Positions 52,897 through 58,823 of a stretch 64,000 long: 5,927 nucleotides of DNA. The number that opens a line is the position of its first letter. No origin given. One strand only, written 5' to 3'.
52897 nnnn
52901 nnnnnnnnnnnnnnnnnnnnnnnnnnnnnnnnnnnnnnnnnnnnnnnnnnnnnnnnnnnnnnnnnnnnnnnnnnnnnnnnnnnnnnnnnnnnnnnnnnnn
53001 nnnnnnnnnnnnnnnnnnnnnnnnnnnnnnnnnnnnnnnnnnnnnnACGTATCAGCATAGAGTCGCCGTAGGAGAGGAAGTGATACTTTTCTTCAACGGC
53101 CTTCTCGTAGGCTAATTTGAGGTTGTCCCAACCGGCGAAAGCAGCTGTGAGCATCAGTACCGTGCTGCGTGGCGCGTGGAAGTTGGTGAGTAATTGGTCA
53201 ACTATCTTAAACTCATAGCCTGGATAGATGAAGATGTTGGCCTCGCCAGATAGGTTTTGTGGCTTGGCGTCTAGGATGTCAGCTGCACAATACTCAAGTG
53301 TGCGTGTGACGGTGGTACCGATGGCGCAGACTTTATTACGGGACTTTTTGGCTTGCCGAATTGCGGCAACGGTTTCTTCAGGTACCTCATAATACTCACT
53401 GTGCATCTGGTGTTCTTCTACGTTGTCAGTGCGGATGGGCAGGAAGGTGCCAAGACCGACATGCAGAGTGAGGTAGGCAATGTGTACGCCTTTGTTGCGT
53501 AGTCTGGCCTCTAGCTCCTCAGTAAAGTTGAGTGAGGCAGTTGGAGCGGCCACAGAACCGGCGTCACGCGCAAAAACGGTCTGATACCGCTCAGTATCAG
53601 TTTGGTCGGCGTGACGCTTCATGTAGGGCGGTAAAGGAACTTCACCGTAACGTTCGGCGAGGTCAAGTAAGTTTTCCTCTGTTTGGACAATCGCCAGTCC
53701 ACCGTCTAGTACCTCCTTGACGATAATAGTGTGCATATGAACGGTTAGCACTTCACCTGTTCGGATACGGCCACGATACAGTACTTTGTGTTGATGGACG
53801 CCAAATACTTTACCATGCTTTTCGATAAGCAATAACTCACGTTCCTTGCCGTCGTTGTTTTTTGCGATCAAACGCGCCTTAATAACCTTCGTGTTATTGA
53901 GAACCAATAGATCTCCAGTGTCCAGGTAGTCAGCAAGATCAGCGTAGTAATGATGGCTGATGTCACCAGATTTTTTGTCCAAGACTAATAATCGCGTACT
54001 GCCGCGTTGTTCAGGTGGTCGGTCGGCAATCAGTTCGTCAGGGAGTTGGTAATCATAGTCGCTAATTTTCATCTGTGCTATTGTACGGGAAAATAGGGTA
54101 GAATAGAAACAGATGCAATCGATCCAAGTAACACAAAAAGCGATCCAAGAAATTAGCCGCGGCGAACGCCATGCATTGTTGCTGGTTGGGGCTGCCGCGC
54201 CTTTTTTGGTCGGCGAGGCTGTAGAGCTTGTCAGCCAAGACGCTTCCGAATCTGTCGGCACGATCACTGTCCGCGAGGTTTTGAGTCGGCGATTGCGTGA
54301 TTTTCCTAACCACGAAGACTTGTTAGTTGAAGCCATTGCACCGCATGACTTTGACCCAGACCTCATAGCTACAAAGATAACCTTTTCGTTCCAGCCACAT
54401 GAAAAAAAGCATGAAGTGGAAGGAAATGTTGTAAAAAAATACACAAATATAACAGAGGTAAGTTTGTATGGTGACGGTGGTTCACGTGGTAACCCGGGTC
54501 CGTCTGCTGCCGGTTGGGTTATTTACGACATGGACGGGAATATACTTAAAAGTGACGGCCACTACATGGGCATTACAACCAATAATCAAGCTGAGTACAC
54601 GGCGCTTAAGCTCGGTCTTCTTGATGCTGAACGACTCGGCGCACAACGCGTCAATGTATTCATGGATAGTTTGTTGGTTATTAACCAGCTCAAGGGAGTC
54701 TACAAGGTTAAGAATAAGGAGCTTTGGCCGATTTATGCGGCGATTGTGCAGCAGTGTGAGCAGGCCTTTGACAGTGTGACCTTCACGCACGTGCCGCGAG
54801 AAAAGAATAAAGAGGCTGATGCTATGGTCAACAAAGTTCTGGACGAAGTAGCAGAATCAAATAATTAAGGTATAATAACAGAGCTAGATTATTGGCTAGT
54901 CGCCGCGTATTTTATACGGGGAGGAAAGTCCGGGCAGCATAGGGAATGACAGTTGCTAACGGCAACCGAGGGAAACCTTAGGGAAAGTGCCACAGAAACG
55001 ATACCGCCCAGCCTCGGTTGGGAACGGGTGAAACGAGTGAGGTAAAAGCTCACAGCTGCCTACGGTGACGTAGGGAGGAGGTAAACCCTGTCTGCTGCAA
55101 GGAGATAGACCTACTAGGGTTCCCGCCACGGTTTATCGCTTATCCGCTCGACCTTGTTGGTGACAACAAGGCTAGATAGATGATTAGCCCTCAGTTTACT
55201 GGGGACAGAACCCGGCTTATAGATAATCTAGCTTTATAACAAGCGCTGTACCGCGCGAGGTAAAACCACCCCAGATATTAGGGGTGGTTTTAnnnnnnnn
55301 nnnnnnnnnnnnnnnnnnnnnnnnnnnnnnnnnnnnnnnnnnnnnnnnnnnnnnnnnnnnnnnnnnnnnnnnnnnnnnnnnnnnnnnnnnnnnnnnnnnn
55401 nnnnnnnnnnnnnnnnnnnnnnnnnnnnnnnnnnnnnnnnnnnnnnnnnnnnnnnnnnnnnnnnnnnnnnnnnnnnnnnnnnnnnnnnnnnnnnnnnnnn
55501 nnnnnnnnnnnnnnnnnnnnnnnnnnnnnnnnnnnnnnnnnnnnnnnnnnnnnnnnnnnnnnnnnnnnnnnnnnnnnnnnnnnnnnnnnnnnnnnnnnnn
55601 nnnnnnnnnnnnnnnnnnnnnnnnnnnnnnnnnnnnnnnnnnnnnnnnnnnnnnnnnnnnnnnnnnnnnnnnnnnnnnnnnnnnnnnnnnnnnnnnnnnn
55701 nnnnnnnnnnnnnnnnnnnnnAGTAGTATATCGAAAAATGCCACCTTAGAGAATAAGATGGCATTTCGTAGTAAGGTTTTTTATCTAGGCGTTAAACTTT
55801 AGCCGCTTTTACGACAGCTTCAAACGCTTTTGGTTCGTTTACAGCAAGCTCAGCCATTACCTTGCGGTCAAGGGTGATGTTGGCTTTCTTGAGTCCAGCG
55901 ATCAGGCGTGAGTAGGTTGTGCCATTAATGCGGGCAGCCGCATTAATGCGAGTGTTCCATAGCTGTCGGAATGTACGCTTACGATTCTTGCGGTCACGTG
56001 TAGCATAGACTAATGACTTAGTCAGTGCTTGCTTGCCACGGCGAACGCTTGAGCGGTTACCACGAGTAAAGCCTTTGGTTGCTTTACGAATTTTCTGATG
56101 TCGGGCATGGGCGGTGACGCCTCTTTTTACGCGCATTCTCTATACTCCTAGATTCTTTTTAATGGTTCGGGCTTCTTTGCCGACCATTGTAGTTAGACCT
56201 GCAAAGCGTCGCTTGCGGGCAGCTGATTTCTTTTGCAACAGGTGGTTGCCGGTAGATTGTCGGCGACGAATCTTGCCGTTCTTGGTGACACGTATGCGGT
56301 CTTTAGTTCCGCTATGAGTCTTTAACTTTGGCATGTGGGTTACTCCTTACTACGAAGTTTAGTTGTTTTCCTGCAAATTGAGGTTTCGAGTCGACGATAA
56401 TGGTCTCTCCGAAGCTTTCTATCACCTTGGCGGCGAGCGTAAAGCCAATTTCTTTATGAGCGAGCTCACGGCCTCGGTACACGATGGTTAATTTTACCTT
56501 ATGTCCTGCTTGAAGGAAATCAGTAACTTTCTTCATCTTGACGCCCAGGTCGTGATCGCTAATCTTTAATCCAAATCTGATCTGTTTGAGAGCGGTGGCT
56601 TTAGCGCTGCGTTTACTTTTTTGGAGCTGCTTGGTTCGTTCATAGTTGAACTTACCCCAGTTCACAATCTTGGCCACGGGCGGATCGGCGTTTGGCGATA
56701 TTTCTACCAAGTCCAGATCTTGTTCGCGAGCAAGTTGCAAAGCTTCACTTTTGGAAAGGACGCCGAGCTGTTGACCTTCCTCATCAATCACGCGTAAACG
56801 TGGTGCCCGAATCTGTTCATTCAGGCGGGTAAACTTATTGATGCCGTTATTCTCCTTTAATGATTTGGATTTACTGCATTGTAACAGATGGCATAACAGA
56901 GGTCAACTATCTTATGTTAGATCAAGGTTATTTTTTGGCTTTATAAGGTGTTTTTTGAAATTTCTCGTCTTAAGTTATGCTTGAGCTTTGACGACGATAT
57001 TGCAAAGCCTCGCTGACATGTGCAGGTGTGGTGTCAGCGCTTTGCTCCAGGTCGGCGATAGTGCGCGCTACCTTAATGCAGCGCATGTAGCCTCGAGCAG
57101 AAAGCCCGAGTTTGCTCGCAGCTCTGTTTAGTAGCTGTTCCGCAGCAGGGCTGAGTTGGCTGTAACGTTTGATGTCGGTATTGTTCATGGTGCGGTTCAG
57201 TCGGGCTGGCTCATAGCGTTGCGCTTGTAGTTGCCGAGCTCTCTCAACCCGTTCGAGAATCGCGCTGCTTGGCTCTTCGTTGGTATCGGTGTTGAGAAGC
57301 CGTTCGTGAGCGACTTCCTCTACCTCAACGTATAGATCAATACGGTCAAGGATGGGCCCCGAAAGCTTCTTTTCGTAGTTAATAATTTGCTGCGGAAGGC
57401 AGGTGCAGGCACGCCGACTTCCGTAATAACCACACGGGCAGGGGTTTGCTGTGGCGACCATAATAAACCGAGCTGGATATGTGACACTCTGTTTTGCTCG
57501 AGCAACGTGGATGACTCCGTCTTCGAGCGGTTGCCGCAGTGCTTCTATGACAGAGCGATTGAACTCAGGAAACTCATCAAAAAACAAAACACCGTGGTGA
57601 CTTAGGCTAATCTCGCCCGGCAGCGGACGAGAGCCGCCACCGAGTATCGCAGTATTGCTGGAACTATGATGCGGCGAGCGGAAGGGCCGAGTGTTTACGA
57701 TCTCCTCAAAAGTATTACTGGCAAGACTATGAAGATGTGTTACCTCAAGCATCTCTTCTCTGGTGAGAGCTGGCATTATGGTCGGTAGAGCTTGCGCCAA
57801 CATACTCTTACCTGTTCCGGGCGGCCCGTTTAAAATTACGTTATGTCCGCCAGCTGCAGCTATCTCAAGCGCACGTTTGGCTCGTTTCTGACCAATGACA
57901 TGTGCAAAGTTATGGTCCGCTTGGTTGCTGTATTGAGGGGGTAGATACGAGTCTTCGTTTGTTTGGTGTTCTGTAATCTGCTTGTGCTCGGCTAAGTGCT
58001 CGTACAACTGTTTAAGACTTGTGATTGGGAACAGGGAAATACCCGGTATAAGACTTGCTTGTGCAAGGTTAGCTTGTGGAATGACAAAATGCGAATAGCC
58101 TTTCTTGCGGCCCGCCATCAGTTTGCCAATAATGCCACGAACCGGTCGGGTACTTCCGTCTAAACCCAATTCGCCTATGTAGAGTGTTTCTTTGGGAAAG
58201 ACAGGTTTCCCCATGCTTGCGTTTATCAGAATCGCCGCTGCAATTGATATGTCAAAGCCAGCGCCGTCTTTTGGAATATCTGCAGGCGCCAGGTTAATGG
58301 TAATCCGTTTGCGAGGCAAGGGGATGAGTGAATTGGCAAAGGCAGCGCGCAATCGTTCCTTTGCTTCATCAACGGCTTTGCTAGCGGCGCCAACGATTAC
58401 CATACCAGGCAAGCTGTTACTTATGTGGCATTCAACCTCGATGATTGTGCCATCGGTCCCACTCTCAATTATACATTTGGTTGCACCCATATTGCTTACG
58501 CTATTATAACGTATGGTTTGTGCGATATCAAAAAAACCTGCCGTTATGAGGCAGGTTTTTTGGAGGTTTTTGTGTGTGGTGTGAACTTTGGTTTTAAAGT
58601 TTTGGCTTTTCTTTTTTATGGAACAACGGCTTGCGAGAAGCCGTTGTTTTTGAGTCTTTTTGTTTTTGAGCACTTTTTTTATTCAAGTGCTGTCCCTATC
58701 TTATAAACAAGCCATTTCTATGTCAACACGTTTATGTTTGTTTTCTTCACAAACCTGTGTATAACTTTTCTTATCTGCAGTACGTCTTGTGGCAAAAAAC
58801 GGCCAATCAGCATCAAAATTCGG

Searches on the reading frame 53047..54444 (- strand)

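Call 55: search_protein_families(library=pfam, proteins=[window:53047-54444:-], max_evalue=0.00001)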
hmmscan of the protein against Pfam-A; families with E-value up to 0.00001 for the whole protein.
window:53047-54444:- (466 aa): 1 family
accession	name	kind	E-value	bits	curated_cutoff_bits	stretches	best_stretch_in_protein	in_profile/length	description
PF02547.20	Queuosine_synth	-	4e-123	411.1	25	1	128-465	2-322/322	Queuosine biosynthesis protein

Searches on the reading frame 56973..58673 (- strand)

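Call 55: search_protein_families(library=pfam, proteins=[window:56973-58673:-], max_evalue=0.00001)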
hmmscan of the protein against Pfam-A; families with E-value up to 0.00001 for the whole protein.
window:56973-58673:- (567 aa): 6 families
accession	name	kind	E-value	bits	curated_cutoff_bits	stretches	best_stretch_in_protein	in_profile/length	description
PF01078.27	Mg_chelatase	-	1.7e-89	299.2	20.3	1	256-457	2-205/207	Magnesium chelatase, subunit ChlI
PF13541.12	ChlI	-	8.3e-35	119.8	27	1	80-202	1-121/121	Subunit ChlI of Mg-chelatase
PF13335.12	Mg_chelatase_C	-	8.1e-29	100.5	26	1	467-560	2-94/94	Magnesium chelatase, subunit ChlI C-terminal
PF07728.20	AAA_5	-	5.9e-11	43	22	1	278-413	1-125/139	AAA domain (dynein-related subfamily)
PF00493.29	MCM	-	2.2e-09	37.2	23.3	1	353-455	115-208/224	MCM P-loop domain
PF05362.19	Lon_C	-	4.6e-08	33.3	21.1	1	60-210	25-180/205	Lon protease (S16) C-terminal proteolytic domain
